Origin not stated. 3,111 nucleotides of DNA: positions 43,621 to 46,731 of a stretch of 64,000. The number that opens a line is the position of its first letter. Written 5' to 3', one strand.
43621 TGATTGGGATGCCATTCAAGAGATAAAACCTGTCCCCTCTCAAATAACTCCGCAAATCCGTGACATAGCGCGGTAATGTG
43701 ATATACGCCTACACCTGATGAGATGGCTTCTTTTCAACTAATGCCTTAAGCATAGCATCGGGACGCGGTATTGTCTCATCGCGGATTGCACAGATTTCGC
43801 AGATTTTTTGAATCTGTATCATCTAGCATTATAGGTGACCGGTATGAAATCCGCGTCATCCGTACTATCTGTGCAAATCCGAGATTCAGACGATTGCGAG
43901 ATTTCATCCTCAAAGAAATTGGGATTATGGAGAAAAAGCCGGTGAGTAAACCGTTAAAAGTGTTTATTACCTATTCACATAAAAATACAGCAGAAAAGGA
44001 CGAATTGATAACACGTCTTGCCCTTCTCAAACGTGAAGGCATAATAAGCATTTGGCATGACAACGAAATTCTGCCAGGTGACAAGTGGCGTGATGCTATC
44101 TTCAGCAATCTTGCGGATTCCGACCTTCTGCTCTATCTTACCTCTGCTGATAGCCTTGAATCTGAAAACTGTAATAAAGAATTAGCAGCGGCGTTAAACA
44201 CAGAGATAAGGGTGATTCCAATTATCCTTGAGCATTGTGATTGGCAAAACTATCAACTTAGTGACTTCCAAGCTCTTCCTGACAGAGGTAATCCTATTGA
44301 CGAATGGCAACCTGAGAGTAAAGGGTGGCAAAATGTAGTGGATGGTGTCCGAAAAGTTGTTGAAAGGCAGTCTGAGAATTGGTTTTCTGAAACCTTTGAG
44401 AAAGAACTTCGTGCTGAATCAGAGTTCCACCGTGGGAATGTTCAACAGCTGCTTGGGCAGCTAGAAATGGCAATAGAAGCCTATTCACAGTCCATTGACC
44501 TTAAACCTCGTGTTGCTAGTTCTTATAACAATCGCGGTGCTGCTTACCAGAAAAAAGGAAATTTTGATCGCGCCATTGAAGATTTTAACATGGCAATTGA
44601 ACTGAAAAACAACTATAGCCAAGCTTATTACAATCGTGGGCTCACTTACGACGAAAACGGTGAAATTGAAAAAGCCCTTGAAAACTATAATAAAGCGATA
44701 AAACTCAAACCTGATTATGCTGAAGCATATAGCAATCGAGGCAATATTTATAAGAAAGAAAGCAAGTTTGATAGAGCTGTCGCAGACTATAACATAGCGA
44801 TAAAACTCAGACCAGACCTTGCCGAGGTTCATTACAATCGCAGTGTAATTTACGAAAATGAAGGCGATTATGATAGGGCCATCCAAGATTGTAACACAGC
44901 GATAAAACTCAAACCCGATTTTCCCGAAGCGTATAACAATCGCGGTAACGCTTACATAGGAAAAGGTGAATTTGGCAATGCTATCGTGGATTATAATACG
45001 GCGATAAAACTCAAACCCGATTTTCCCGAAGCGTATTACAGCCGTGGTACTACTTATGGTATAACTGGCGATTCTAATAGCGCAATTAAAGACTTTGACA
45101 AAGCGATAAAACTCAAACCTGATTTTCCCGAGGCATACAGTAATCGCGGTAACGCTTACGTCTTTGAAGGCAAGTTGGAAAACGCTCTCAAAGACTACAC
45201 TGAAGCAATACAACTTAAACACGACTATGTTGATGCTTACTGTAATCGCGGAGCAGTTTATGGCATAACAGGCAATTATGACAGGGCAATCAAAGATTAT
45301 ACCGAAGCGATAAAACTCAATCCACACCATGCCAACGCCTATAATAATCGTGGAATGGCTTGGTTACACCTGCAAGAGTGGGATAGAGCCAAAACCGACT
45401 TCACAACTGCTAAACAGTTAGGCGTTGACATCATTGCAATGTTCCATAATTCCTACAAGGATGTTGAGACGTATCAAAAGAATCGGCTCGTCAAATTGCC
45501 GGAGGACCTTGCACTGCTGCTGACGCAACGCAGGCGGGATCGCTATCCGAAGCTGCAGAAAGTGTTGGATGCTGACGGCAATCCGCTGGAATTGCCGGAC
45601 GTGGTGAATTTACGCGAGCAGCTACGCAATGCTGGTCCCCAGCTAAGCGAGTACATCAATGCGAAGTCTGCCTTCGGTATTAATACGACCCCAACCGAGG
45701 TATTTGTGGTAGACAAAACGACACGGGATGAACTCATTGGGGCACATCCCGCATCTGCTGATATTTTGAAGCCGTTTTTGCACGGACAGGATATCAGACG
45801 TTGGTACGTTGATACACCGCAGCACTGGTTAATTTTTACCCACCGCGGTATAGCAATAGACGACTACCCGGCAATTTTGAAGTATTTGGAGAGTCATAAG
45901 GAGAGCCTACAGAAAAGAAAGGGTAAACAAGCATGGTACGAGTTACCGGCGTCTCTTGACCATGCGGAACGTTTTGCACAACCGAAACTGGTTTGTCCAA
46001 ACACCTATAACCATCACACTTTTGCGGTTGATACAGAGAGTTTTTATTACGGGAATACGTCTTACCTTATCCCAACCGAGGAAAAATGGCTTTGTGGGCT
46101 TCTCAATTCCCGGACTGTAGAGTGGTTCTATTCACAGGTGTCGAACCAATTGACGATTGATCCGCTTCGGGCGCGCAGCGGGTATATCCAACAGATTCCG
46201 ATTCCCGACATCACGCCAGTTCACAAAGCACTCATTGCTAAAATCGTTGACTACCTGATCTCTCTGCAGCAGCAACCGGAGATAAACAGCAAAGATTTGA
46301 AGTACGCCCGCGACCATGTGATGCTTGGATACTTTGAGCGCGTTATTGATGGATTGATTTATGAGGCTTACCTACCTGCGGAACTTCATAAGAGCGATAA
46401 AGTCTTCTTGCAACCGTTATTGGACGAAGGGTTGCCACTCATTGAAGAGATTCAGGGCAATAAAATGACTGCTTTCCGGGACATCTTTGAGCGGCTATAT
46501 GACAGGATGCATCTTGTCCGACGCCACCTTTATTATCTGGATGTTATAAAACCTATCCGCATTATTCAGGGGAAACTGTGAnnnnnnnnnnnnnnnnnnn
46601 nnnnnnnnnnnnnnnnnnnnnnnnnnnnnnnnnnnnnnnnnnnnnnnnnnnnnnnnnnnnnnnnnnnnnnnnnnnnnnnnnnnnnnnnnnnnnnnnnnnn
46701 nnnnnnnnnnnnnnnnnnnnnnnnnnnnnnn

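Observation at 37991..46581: Nuclease-less PglX/Eco57I-like methyltransferase next to the TIR-TRD protein: possible modification-dependent self/non-self discrimination with a TIR instead of a nuclease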

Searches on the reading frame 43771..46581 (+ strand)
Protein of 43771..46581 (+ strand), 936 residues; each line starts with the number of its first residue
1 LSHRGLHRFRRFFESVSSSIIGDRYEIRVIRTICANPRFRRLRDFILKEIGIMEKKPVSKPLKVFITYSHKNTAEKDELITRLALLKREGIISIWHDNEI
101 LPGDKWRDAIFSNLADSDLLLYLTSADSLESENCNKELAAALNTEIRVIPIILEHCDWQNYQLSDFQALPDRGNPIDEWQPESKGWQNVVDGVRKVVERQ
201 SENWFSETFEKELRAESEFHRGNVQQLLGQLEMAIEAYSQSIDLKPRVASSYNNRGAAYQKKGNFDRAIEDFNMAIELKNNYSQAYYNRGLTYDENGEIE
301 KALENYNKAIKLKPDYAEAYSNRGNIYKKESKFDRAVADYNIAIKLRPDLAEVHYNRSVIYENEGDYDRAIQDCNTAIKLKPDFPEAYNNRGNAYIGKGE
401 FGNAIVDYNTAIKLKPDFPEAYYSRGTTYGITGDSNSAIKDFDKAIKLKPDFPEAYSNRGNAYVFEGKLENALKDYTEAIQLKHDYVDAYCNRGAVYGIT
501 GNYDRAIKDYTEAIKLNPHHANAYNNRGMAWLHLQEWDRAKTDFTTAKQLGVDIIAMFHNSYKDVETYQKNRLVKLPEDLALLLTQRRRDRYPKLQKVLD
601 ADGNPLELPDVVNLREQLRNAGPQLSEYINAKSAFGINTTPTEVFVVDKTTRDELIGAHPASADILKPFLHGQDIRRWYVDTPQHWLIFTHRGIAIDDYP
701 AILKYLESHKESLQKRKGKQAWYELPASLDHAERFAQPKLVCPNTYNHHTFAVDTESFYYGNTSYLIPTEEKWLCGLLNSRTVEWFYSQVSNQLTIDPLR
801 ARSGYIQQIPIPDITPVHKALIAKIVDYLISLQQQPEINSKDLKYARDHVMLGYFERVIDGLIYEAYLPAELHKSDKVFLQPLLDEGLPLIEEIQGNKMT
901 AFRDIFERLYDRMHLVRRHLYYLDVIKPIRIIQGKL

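Call 3: search_protein_families(library=pfam, proteins=[window:43771-46581:+], max_evalue=0.01)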
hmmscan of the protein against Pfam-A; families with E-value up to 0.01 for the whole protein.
window:43771-46581:+ (936 aa): 33 families (the best 25 are shown)
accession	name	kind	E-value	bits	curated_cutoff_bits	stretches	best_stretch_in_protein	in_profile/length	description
PF00515.34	TPR_1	-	3e-92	299.5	27.8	10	487-520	1-34/34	Tetratricopeptide repeat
PF13414.12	TPR_11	-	2.5e-82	270.8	26.8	9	295-329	6-40/42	TPR repeat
PF07719.23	TPR_2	-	2.8e-71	230.2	27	9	488-520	2-34/34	Tetratricopeptide repeat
PF13181.12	TPR_8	-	1.1e-62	203.4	25.7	8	284-316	2-34/34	Tetratricopeptide repeat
PF13431.12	TPR_17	-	5.8e-51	167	24.4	9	306-337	2-33/34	Tetratricopeptide repeat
PF13432.12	TPR_16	-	4e-38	129.9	32.7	4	323-383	3-63/65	Tetratricopeptide repeat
PF13371.12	TPR_9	-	8.9e-30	103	35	5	360-421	4-65/73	Tetratricopeptide repeat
PF13424.12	TPR_12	-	1.5e-29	102.4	30.1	2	248-313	2-75/77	Tetratricopeptide repeat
PF13428.12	TPR_14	-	4.1e-20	70.7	23.5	0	285-324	3-42/44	Tetratricopeptide repeat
PF14559.12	TPR_19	-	2e-19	70.1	25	2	501-541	5-45/68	Tetratricopeptide repeat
PF13676.11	TIR_2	-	5.3e-16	59.7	28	1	64-169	1-106/122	TIR domain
PF12950.13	TaqI_C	-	8.7e-15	55.5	26.5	1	667-811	1-118/118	TaqI-like C-terminal specificity domain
PF12569.14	NatA_aux_su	-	2.3e-13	50.4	33.3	1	286-345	195-254/515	N-terminal acetyltransferase A, auxiliary subunit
PF10516.15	SHNi-TPR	-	3e-13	49.5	21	0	501-516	15-30/38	SHNi-TPR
PF25062.1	ARM_TT21_N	-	4e-13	50.1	40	2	419-540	99-221/222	Tetratricopeptide repeat protein 21 N-terminal ARM repeat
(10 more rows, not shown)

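Call 4: search_protein_families(library=padloc, proteins=[window:43771-46581:+], max_evalue=0.01)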
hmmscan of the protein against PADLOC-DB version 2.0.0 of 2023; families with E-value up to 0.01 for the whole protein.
window:43771-46581:+ (936 aa): 15 families
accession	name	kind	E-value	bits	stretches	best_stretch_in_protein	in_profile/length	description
PDLC00420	ThsB1|ThsB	-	1.2e-29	101.5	1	64-203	4-148/319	TIR-like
PDLC03596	REase_MTase_IIG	-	1.8e-21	73.9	1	612-828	868-1101/1148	Type IIG restriction enzyme-methyltransferase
PDLC03612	REase_MTase_IIG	-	7.8e-19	65.4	1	612-844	965-1215/1247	Type IIG restriction enzyme-methyltransferase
PDLC03601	REase_MTase_IIG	-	3.1e-18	63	1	630-823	859-1064/1110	Type IIG restriction enzyme-methyltransferase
PDLC03609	REase_MTase_IIG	-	2.8e-17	59.8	1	599-795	701-912/1066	Type IIG restriction enzyme-methyltransferase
PDLC03226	MTase_II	-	6.3e-15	52.8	1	634-841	335-560/579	Type II methyltransferase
PDLC03313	MTase_II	-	7.8e-10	35.9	1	605-831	307-535/563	Type II methyltransferase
PDLC02643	DrmMI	-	1.7e-09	34.1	1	630-820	1017-1216/1347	DrmMI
PDLC02907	TPR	-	3.8e-07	27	1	455-524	616-684/864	-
PDLC01101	PrimPol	-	3.4e-06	24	0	207-297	25-114/490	adaptation polymerase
PDLC02012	SAVED5--SAVED_TIR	-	5.9e-05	20.3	1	62-145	13-95/404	-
PDLC01172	TPR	-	0.00011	19.2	0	297-344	149-197/448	TPR repeats containing protein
PDLC03630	REase_MTase_IIG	-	0.00059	15.7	1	663-709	849-903/1100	Type IIG restriction enzyme-methyltransferase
PDLC00434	ThsB1|ThsB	-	0.00087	16.5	1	61-153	138-228/396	TIR-like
PDLC03348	MTase_II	-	0.004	13.7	1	772-834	622-679/727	Type II methyltransferase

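Call 35: search_protein_families(library=ncbifam, proteins=[window:43927-46581:+], max_evalue=0.01)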
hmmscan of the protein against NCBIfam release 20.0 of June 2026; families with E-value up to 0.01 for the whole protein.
window:43927-46581:+ (884 aa): 33 families (the best 25 are shown)
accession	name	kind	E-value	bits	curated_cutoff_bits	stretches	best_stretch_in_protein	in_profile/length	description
NF040959.1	MamA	equivalog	1.1e-51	175.2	200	3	198-336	38-176/204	magnetosome protein MamA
NF008391.2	PRK11189.1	equivalog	6.9e-44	150.5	250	5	154-240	56-142/297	lipoprotein NlpI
TIGR00990.1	3a0801s09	subfamily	1.5e-38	132.8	757.25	4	159-265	327-433/615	mitochondrial import receptor subunit TOM70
TIGR02521.1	type_IV_pilW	equivalog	1.1e-37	129.8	154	4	371-497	35-163/234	type IV pilus biogenesis/stability protein PilW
TIGR02917.1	PEP_TPR_lipo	equivalog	6.9e-35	120.2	312.2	2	169-403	199-433/899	XrtA/PEP-CTERM system TPR-repeat protein PrsT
NF033762.1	social_mot_Tgl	equivalog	5.8e-33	114.3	225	3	298-495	30-230/252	social motility TPR repeat lipoprotein Tgl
NF002725.1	PRK02603.1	equivalog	2.2e-29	102.7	143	4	200-279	38-120/173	photosystem I assembly protein Ycf3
NF047558.1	TPR_END_plus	domain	1.6e-28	98.4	32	2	233-267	1-35/56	TPR end-of-group domain-containing protein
NF047507.1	TPR_BatC_Lepto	exception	2.7e-26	92.4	175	4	202-270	63-135/214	TPR repeat-containing protein BatC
NF033758.1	gliding_GltE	equivalog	9.3e-25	87.4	225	4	265-320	290-346/411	adventurous gliding motility TPR repeat lipoprotein GltE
TIGR02552.1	LcrH_SycD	equivalog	9.3e-22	77.2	104.8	3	346-401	65-120/136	SycD/LcrH family type III secretion system chaperone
NF007302.0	PRK09782.1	equivalog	6.5e-21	74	1223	3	173-263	588-678/990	phage receptor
NF047371.1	FlcA_CTERM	equivalog_domain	7.9e-19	67.6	300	4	257-361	430-535/646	periplasmic flagellar collar protein FlcA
NF033920.0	C39_PA2778_fam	equivalog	2.2e-17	63.4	150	3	239-330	164-255/255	PA2778 family cysteine peptidase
NF008520.0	PRK11447.1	equivalog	5.3e-12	44.4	858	1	236-328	274-364/1157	cellulose synthase complex outer membrane protein BcsC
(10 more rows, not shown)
